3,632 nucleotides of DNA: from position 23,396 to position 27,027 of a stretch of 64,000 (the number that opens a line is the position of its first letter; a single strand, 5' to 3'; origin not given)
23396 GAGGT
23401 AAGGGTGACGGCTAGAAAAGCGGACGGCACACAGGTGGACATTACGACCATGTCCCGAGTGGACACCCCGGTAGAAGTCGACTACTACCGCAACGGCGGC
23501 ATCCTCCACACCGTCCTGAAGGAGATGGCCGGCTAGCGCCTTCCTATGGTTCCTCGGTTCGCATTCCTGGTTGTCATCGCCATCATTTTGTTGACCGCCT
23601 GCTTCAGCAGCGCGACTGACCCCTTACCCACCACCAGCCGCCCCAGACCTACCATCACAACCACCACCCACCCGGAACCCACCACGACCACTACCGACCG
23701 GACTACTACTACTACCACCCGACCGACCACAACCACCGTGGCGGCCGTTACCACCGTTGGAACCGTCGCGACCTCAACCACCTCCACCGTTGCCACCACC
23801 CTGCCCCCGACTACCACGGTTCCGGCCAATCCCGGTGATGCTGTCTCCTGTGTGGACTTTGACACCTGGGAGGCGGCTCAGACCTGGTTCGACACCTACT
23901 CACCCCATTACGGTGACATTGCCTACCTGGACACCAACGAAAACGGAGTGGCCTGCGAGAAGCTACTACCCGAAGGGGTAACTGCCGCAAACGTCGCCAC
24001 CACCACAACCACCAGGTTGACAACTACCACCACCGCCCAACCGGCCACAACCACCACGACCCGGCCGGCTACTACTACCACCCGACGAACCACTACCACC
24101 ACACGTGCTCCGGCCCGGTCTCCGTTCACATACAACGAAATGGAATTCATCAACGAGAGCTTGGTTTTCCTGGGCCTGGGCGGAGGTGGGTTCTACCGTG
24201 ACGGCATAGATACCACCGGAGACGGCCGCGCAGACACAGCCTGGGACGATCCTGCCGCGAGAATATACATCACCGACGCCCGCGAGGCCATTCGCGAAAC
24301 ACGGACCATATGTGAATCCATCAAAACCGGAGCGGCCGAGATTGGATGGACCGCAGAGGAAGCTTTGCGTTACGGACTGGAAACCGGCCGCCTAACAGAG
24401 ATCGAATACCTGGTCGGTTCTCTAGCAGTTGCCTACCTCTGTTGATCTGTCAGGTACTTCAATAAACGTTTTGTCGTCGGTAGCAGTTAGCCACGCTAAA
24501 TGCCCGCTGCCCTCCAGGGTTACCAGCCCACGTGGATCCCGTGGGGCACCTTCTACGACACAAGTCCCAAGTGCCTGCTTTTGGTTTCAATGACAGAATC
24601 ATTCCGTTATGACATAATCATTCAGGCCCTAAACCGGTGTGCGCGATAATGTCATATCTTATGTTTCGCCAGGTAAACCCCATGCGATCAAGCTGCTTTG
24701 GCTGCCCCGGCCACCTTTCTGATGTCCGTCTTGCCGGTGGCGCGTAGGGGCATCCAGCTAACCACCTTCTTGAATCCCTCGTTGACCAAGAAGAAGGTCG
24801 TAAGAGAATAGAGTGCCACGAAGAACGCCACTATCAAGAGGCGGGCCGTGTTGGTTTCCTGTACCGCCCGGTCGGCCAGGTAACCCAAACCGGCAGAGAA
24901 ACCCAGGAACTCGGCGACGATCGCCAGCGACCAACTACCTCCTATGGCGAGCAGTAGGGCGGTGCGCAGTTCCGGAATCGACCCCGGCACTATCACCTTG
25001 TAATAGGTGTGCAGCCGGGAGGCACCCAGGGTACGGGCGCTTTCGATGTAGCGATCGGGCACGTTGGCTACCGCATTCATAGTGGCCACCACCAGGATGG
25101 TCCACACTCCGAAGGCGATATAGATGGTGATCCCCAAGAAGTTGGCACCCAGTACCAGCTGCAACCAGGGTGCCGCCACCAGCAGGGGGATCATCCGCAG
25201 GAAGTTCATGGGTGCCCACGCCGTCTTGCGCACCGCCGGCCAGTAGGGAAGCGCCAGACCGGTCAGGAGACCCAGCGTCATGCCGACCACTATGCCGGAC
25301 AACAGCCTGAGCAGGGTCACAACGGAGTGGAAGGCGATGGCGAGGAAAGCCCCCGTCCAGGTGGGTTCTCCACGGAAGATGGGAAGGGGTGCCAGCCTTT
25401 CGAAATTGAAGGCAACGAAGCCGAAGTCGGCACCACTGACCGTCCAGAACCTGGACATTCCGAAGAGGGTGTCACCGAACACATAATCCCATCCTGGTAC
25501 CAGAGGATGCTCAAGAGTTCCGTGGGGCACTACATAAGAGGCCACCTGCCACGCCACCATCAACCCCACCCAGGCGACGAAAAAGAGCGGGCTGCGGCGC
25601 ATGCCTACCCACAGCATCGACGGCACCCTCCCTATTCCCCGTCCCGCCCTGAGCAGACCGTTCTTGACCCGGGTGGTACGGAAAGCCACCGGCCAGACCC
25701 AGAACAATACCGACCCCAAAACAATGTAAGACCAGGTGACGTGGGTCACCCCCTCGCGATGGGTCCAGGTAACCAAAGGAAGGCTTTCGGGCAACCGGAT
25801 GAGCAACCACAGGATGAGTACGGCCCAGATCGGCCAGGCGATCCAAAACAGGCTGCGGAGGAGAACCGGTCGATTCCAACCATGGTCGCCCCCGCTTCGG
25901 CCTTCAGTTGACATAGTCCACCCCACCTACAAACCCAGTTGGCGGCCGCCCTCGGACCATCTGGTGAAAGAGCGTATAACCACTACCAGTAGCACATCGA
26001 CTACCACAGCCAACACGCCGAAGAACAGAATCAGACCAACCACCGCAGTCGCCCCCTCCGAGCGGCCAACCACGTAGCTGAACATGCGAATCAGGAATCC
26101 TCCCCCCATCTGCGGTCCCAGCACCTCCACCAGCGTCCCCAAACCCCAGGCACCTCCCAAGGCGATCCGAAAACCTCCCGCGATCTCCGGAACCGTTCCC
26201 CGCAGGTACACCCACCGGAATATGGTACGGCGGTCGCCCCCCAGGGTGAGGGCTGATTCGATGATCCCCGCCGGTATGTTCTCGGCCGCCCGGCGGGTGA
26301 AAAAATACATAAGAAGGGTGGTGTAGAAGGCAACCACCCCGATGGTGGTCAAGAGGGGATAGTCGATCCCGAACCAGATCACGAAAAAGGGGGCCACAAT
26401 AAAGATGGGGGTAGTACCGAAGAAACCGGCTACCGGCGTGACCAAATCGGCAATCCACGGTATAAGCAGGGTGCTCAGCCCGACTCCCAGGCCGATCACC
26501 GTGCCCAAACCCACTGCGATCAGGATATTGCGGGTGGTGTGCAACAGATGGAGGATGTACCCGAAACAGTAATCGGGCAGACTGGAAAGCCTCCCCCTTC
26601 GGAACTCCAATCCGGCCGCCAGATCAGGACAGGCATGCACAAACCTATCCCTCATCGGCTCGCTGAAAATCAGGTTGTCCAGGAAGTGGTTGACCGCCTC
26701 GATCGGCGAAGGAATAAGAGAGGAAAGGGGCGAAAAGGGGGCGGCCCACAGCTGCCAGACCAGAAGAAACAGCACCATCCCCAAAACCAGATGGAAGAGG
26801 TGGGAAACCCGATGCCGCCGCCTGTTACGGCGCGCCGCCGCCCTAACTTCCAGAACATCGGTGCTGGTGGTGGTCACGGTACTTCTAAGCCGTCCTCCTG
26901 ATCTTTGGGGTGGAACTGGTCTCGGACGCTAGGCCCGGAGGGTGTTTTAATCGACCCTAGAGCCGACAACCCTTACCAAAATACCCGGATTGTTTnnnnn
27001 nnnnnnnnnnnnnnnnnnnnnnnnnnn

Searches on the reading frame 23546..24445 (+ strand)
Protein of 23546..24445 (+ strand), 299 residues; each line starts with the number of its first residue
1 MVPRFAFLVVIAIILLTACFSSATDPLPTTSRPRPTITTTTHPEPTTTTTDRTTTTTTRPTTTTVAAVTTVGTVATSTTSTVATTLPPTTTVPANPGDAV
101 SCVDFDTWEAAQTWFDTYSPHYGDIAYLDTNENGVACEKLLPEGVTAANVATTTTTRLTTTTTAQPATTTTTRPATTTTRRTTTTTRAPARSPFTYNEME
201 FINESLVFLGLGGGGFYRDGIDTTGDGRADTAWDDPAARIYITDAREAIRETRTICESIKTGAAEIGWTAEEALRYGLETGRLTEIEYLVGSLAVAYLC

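Call 3: search_protein_families(library=pfam, proteins=[window:23546-24445:+], max_evalue=0.01)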
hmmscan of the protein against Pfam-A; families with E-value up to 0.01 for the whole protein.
window:23546-24445:+ (299 aa): 1 family
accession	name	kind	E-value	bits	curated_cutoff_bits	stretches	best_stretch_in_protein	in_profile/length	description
PF21827.1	New_glue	-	0.0034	17.6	31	1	144-192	19-66/94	New glue protein family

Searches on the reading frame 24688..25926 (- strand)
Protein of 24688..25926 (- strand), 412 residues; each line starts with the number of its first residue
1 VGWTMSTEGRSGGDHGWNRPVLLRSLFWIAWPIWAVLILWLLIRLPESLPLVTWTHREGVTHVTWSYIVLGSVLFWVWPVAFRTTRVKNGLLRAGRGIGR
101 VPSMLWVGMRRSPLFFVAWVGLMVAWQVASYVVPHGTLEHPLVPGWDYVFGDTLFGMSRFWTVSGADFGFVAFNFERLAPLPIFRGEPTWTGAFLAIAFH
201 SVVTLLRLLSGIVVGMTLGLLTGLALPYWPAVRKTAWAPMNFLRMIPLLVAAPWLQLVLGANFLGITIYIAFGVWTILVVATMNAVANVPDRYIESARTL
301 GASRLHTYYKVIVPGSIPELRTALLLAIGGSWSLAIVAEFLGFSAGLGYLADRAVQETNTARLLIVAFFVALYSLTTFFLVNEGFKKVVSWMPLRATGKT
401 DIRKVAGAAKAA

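Call 3: search_protein_families(library=pfam, proteins=[window:24688-25926:-], max_evalue=0.01)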
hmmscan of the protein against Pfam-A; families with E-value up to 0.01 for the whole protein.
window:24688-25926:- (412 aa): 1 family
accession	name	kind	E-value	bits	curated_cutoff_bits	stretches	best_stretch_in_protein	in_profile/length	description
PF00528.27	BPD_transp_1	-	2.3e-18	67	26.4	1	215-380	1-174/184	Binding-protein-dependent transport system inner membrane component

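Call 6: search_protein_families(library=ncbifam, proteins=[window:24688-25926:-], max_evalue=0.01)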
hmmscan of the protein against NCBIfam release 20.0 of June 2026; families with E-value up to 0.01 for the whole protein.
window:24688-25926:- (412 aa): 21 families
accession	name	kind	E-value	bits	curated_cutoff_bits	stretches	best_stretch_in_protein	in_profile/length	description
NF040733.1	ABC_perm_U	equivalog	2e-22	79.9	295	1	202-374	59-231/251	ABC transporter permease subunit SaoP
TIGR01183.1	ntrB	equivalog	3.2e-15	56.4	209.05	1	199-376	17-194/202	nitrate ABC transporter permease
NF008470.0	PRK11365.1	equivalog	1.2e-13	51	347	1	198-374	63-232/263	aliphatic sulfonate ABC transporter permease SsuC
NF007545.0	PRK10160.1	equivalog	1.9e-12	47.2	342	1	202-362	81-241/275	taurine ABC transporter permease TauC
TIGR03416.1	ABC_choXWV_perm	equivalog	2.4e-06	27.2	363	1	202-363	89-249/267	choline ABC transporter permease subunit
NF008208.0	PRK10971.1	equivalog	6.1e-06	25.9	415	1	261-327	138-204/277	sulfate/thiosulfate ABC transporter permease CysT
TIGR00974.1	3a0107s02c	equivalog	9.9e-06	24.9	193.45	1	188-329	43-195/272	phosphate ABC transporter permease PstA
NF007044.0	PRK09497.1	equivalog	1.1e-05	25.1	348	1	272-343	159-230/285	spermidine/putrescine ABC transporter permease PotB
TIGR01097.1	PhnE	equivalog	3e-05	23.6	216.7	1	209-369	73-232/252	phosphonate ABC transporter, permease protein PhnE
NF040839.1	tungstate_WtpB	equivalog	9.8e-05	22.1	340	1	258-326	120-188/251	tungstate ABC transporter permease WtpB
TIGR02138.1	phosphate_pstC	equivalog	0.00014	21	196.45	1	282-329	171-218/296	phosphate ABC transporter permease subunit PstC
NF011662.0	PRK15082.1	equivalog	0.00015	21.2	484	1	204-381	107-281/303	glutathione ABC transporter permease GsiD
TIGR02139.1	permease_CysT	equivalog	0.00016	21.4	246.1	1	262-328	131-197/265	sulfate ABC transporter permease subunit CysT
TIGR01581.1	Mo_ABC_porter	hypoth_equivalog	0.00027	20.5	210.3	1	270-327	110-167/225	ABC transporter permease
TIGR02141.1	modB_ABC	equivalog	0.0003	20.5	182.6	1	277-327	94-144/208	molybdate ABC transporter permease subunit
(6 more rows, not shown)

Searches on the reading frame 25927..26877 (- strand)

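Call 3: search_protein_families(library=pfam, proteins=[window:25927-26877:-], max_evalue=0.01)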
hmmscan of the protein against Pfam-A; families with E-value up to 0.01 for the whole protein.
window:25927-26877:- (316 aa): 1 family
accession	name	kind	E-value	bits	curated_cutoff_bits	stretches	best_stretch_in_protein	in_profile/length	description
PF00528.27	BPD_transp_1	-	2e-16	60.7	26.4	1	125-304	1-182/184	Binding-protein-dependent transport system inner membrane component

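Call 6: search_protein_families(library=ncbifam, proteins=[window:25927-26877:-], max_evalue=0.01)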
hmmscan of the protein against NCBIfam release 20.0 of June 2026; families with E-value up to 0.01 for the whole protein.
window:25927-26877:- (316 aa): 4 families
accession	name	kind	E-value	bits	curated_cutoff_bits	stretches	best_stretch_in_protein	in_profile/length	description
NF008470.0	PRK11365.1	equivalog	7.2e-13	48.5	347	1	110-308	61-253/263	aliphatic sulfonate ABC transporter permease SsuC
NF040733.1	ABC_perm_U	equivalog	1.1e-11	44.7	295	1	111-308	58-249/251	ABC transporter permease subunit SaoP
NF007545.0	PRK10160.1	equivalog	1.8e-10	40.7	342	1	110-308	79-271/275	taurine ABC transporter permease TauC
NF008196.0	PRK10952.1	equivalog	0.0093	14.8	439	0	117-301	152-329/356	glycine betaine/L-proline ABC transporter permease ProW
